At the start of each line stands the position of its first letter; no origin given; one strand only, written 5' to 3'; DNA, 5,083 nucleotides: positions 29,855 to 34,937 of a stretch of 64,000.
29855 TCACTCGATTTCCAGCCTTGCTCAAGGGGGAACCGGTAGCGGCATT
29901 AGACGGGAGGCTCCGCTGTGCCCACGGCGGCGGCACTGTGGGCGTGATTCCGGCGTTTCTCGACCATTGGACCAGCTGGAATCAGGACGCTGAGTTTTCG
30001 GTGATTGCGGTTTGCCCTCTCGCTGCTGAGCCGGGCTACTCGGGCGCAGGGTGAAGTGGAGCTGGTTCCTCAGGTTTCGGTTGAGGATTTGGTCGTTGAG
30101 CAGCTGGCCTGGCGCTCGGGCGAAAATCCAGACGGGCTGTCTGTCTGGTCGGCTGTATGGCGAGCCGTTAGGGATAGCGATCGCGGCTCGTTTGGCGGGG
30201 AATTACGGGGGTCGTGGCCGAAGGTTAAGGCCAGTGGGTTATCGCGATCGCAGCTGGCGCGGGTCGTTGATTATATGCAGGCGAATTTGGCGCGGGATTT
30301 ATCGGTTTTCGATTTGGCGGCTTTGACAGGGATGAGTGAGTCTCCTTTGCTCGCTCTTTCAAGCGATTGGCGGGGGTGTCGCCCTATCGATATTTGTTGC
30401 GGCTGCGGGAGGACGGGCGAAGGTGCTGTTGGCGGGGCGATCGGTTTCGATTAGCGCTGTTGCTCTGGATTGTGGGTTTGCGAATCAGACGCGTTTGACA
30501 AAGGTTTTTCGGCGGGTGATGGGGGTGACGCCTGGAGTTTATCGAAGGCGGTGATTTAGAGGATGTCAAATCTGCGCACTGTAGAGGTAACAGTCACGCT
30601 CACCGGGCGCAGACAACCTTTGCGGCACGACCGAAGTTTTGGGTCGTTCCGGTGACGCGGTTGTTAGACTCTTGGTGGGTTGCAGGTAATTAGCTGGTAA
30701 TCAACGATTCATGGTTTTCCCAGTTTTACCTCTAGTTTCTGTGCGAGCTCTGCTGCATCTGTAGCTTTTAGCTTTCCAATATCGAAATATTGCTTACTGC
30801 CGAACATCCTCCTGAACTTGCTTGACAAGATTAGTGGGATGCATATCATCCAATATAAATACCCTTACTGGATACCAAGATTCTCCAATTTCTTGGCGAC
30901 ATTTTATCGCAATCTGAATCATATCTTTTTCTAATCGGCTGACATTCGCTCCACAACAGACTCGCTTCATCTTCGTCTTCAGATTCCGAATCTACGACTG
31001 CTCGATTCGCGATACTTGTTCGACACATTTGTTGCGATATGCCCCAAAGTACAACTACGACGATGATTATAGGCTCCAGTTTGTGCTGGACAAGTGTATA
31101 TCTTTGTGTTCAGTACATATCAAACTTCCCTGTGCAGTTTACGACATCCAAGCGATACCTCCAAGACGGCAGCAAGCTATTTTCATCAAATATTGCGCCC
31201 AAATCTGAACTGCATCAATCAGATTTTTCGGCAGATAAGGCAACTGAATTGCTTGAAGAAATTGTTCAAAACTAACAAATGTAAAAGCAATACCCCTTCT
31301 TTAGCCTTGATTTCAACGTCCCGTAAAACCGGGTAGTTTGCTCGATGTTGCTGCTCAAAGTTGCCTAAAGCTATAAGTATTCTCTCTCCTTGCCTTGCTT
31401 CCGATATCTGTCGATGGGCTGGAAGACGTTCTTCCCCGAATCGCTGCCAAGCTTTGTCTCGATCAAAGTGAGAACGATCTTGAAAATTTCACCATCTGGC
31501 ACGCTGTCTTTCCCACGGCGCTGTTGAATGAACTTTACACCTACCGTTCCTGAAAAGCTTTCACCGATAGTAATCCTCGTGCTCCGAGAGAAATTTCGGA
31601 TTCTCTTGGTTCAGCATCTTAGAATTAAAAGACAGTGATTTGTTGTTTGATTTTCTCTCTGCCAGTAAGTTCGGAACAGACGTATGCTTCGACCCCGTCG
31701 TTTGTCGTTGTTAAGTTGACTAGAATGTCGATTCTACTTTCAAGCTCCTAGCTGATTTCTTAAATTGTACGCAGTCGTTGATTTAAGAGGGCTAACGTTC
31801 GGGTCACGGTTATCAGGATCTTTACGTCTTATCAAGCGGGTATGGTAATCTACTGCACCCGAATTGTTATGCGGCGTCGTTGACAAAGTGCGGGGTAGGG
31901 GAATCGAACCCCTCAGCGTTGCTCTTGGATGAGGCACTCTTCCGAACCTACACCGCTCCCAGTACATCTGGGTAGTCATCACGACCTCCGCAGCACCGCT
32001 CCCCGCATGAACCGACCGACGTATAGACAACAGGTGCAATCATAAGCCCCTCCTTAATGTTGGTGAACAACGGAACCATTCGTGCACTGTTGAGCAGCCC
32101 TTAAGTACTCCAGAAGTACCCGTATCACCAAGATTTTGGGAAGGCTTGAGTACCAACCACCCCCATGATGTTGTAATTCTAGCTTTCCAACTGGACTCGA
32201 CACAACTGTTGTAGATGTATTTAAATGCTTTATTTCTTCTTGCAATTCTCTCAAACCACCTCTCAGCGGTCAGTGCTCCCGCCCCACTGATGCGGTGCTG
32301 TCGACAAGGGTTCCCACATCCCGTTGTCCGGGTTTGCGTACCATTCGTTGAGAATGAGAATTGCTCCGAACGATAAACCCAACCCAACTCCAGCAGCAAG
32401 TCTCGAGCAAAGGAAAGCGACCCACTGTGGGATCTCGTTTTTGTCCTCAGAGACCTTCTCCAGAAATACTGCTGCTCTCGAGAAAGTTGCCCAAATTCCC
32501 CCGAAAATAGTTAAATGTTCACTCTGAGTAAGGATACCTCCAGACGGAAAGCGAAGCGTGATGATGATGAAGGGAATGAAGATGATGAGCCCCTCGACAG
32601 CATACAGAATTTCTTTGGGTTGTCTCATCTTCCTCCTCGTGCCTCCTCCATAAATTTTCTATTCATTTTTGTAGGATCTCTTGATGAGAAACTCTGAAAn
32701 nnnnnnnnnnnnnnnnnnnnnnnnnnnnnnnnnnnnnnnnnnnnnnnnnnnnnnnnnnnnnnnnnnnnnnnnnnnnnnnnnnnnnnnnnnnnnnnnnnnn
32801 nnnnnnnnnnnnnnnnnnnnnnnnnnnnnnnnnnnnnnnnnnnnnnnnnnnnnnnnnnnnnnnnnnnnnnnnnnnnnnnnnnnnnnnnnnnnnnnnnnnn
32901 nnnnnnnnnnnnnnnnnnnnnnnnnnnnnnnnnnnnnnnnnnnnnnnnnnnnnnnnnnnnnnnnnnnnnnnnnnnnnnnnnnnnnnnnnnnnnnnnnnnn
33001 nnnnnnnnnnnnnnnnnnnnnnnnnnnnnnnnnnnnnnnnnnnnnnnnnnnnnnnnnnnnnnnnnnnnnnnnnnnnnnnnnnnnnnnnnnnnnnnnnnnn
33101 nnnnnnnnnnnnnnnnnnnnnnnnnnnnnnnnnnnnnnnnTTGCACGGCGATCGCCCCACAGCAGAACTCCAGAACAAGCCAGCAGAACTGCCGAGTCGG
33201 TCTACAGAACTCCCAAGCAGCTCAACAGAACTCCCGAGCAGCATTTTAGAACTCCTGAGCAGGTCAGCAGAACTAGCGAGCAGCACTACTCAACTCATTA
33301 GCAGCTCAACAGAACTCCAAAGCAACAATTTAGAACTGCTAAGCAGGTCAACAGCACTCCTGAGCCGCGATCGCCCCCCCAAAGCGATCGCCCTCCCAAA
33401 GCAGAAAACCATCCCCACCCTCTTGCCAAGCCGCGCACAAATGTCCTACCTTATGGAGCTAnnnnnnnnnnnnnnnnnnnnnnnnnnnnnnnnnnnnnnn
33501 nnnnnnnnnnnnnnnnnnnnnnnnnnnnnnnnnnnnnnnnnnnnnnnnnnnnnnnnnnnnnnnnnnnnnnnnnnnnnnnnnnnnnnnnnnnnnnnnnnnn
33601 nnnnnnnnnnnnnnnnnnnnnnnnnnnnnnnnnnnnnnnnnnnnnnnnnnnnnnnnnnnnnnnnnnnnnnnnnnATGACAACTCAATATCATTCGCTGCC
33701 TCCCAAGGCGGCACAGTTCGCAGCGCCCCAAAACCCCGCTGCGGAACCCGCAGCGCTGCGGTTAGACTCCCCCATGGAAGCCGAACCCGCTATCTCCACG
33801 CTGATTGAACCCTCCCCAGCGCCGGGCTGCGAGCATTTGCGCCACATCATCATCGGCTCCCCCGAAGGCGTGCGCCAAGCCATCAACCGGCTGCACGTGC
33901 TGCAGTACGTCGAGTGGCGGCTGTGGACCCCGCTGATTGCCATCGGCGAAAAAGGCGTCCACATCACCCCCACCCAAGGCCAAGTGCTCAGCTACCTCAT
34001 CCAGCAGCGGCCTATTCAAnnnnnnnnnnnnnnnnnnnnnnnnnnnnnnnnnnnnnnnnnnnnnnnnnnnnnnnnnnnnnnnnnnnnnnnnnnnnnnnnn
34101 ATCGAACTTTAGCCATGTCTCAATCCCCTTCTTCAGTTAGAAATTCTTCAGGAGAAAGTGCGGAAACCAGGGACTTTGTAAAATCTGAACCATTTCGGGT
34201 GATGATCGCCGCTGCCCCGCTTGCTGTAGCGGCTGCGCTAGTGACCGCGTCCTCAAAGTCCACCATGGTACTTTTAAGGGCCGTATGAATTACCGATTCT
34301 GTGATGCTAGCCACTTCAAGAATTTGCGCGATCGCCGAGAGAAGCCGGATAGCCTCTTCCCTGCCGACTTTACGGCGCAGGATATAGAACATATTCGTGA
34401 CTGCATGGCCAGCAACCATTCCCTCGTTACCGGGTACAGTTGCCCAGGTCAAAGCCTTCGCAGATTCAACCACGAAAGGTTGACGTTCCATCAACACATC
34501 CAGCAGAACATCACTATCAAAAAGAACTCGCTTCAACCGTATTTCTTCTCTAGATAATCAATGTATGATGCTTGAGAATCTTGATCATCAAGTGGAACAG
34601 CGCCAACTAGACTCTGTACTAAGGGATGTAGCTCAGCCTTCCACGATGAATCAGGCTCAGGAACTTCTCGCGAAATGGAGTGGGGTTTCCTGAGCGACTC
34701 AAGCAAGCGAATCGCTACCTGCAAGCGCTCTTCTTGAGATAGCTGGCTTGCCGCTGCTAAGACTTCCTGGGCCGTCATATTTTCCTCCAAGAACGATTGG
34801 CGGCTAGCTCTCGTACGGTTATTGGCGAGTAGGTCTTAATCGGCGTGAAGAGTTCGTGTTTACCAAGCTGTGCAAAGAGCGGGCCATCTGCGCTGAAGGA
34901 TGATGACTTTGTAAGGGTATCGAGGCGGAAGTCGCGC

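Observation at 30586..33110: Second integron-like unit: AT-rich block bounded by attC-like palindromes and an attI-like repeat array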

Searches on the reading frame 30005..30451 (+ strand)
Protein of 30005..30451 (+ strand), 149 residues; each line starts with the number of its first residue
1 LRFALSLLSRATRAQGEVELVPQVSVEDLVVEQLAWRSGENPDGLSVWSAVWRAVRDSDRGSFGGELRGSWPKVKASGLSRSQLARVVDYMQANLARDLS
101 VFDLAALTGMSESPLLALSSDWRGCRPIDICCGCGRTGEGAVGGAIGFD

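Call 14: search_protein_families(library=pfam, max_evalue=0.1, proteins=[window:30005-30451:+])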
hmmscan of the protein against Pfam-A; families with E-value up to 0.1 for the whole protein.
window:30005-30451:+ (149 aa): 2 families
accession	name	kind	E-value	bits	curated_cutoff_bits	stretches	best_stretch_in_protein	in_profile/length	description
PF18255.9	SAM_DprA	-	0.0043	17.5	26.2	1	73-112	8-46/62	DNA processing protein A sterile alpha motif domain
PF25260.1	DUF7861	-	0.021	15.5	27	1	12-48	40-76/79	Family of unknown function (DUF7861)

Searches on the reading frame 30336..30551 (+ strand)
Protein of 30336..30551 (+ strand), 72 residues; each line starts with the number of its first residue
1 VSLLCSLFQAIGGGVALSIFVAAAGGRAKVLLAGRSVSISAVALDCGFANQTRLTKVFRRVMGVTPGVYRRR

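Call 51: search_protein_families(library=pfam, max_evalue=0.01, proteins=[window:30336-30551:+])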
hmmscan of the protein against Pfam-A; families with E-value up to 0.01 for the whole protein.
window:30336-30551:+ (72 aa): 2 families
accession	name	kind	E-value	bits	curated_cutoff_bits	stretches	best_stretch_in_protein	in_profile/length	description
PF12833.13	HTH_18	-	7.2e-12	45.9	33.6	1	27-72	35-80/80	Helix-turn-helix domain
PF00165.29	HTH_AraC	-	1.8e-09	37.9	26.6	1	35-71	7-42/42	Bacterial regulatory helix-turn-helix proteins, AraC family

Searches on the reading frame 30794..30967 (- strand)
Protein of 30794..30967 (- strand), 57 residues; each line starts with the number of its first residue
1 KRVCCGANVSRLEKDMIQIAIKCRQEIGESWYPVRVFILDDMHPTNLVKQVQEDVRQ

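Call 51: search_protein_families(library=pfam, max_evalue=0.01, proteins=[window:30794-30967:-])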
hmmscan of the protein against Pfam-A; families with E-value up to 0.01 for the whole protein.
window:30794-30967:- (57 aa): 0 families

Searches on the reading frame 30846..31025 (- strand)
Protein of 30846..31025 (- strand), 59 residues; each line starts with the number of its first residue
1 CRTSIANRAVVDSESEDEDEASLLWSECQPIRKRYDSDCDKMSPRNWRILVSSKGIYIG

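Call 51: search_protein_families(library=pfam, max_evalue=0.01, proteins=[window:30846-31025:-])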
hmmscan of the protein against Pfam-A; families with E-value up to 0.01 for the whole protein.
window:30846-31025:- (59 aa): 0 families

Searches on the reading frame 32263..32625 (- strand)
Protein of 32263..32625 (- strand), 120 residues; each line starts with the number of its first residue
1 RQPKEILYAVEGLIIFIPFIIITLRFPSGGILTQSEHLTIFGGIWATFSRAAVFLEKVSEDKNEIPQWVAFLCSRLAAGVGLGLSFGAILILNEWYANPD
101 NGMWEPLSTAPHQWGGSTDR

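Call 14: search_protein_families(library=pfam, max_evalue=0.1, proteins=[window:32263-32625:-])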
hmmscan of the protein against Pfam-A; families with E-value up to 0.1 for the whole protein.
window:32263-32625:- (120 aa): 1 family
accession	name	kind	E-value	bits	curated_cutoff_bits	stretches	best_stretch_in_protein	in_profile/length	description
PF11947.13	DUF3464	-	0.013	15.7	25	1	47-89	73-116/149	Photosynthesis affected mutant 68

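Call 78: search_protein_representatives(protein=window:32263-32625:-)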
Query: 120 residues. Proteins with E-value up to 0.001 (for the whole library): 21; up to 1e-10: 12; up to 1e-30: 1. The best 21 are listed.
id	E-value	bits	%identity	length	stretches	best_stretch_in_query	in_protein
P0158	2.8e-76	269.8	100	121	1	1-120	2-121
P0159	2.0e-29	118.3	55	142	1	2-111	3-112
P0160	4.8e-21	91.2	49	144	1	2-111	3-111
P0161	6.4e-19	84.4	46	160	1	6-112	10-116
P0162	3.7e-18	81.9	47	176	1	6-112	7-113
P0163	3.7e-16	75.4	46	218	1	6-111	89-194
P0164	1.0e-14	70.8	44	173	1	7-110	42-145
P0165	7.7e-14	67.9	38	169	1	10-110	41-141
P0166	2.9e-12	62.9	41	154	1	7-110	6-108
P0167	4.4e-12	62.2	41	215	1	9-110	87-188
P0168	6.1e-12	61.8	38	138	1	9-111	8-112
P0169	2.6e-11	59.8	32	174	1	5-110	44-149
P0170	5.6e-10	55.5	38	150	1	18-110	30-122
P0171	5.3e-09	52.3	38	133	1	14-110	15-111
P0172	5.6e-09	52.2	41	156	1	11-110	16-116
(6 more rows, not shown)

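Call 79: find_encoding_contigs(protein=P0159, flank=4000, max_places=3)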
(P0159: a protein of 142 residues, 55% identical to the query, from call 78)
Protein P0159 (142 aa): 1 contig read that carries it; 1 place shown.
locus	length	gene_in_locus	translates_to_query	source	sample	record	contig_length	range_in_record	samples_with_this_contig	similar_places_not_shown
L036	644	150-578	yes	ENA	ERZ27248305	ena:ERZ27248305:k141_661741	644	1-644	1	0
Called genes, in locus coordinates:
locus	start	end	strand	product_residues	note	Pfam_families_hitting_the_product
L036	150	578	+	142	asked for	-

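Call 81: find_encoding_contigs(protein=P0160, flank=4000, max_places=3)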
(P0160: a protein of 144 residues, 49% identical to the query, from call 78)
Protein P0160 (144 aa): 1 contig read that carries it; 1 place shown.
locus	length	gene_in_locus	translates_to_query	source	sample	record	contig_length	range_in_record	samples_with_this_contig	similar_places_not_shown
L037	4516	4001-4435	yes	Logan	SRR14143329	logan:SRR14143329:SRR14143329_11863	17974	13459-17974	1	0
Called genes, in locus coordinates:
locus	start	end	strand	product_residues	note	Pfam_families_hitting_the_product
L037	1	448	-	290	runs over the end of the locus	PF14267:DUF4357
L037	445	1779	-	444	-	PF01420:Methylase_S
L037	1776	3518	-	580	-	PF12161:HsdM_N, PF02384:N6_Mtase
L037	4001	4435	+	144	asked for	-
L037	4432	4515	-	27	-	?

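Call 82: find_encoding_contigs(protein=P0161, flank=4000, max_places=3)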
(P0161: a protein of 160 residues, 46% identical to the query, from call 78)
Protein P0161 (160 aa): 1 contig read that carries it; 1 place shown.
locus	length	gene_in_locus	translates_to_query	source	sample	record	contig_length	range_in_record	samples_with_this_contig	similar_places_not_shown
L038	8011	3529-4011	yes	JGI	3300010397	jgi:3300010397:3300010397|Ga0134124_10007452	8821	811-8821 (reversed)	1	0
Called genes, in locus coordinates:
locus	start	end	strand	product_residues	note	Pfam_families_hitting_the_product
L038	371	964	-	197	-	PF01814:Hemerythrin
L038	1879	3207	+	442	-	PF00929:RNase_T, PF16473:Rv2179c-like (faint), PF14082:SduA_C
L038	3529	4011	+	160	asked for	-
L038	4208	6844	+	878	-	PF02463:SMC_N, PF13304:AAA_21 (faint)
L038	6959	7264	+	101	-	-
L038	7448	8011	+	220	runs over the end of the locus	PF02586:SRAP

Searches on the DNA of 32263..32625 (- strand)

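Call 80: search_with_rna_model(model_id=R2, source=L036, max_evalue=1, filters=off, show_alignments=2)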
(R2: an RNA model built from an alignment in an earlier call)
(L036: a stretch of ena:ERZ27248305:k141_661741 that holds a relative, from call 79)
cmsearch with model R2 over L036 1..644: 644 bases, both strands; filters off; matches with E-value up to 1: 0.
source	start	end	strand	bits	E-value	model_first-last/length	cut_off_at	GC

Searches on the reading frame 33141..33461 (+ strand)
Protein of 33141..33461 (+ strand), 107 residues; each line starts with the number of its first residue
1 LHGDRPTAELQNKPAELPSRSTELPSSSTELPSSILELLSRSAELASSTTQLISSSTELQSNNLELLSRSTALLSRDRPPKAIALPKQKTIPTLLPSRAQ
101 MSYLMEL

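Call 14: search_protein_families(library=pfam, max_evalue=0.1, proteins=[window:33141-33461:+])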
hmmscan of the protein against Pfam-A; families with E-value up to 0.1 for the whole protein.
window:33141-33461:+ (107 aa): 1 family
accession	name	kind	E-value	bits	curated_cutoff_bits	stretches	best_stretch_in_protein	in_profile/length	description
PF25566.1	RIMB1_N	-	0.079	13.2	28.5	0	29-75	37-83/129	RIMB1-like, N-terminal domain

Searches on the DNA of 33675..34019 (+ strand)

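Call 64: search_with_rna_model(model_id=R1, sources=[L033, L029, L030, L011, L001, L002, L006, L009, L010, L012, L013, L015, L017, L019, L022, L025, L028, L007, L027, L024], max_evalue=0.05)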
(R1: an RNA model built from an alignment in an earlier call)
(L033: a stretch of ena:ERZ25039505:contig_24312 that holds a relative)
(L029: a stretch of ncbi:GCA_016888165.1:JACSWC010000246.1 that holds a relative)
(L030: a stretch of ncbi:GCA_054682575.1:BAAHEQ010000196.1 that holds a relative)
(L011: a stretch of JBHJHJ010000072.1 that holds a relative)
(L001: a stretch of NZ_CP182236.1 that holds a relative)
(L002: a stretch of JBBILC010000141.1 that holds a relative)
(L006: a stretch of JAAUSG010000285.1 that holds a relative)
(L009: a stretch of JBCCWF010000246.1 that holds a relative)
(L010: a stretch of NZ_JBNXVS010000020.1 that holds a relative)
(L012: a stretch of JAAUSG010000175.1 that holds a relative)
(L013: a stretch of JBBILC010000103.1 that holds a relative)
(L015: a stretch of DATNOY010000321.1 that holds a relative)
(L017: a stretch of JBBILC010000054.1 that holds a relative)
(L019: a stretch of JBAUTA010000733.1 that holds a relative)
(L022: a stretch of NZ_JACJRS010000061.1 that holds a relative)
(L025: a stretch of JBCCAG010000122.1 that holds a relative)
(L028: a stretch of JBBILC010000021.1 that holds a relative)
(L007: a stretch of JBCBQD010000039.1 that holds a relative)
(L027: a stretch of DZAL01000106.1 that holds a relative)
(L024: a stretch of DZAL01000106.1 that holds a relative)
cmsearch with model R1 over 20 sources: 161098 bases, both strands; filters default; matches with E-value up to 0.05: 18.
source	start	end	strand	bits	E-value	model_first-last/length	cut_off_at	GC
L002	1311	1408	-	96.9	1.4e-20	1-97/97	no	0.51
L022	1875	1972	+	92.4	1.7e-19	1-97/97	no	0.59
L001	2059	2156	+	90.8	4.1e-19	1-97/97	no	0.57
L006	4392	4489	-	88.7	1.3e-18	1-97/97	no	0.56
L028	5061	5158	+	85.6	7.6e-18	1-97/97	no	0.45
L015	2556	2652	-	77.7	5.9e-16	1-97/97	no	0.53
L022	5815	5911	+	68.7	8.7e-14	1-97/97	no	0.58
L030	5008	5105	-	66.4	3.3e-13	1-97/97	no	0.55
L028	1075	1172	+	66.3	3.3e-13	1-97/97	no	0.49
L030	2689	2785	-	59.6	1.4e-11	1-97/97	no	0.46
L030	3705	3803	-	55.8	1.1e-10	1-97/97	no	0.55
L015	1768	1864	-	55.7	1.2e-10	1-97/97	no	0.53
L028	6403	6499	+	54.7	2.1e-10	1-97/97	no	0.52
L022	1081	1178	+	41.5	3.3e-07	1-97/97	no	0.6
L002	366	462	-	41.1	3.9e-07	1-97/97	no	0.55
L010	603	670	+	21.2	0.026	1-97/97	no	0.5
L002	1308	1405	+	21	0.028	1-97/97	no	0.51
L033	7299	7398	-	20.4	0.04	1-97/97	no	0.6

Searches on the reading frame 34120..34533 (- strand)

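Call 14: search_protein_families(library=pfam, max_evalue=0.1, proteins=[window:34120-34533:-])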
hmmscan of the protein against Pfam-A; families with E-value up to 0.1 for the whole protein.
window:34120-34533:- (137 aa): 3 families
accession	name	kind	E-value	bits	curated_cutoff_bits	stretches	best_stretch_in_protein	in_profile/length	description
PF13470.12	PIN_3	-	2.5e-19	70.6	27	1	2-114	1-113/115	PIN domain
PF01850.27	PIN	-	0.00036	21.6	23.6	1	3-114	1-111/120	PIN domain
PF18402.7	Thioredoxin_14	-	0.046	14.1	30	1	27-101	82-165/255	Thioredoxin-like domain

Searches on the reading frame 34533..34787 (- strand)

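Call 14: search_protein_families(library=pfam, max_evalue=0.1, proteins=[window:34533-34787:-])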
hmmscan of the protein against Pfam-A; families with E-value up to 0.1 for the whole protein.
window:34533-34787:- (84 aa): 2 families
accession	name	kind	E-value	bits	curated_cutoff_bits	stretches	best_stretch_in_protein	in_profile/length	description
PF09720.15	Unstab_antitox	-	7.5e-05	23.1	23.3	1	15-54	1-35/54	Putative addiction module component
PF19891.5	DUF6364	-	0.00026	21.8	27.3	1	37-83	38-70/70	Family of unknown function (DUF6364)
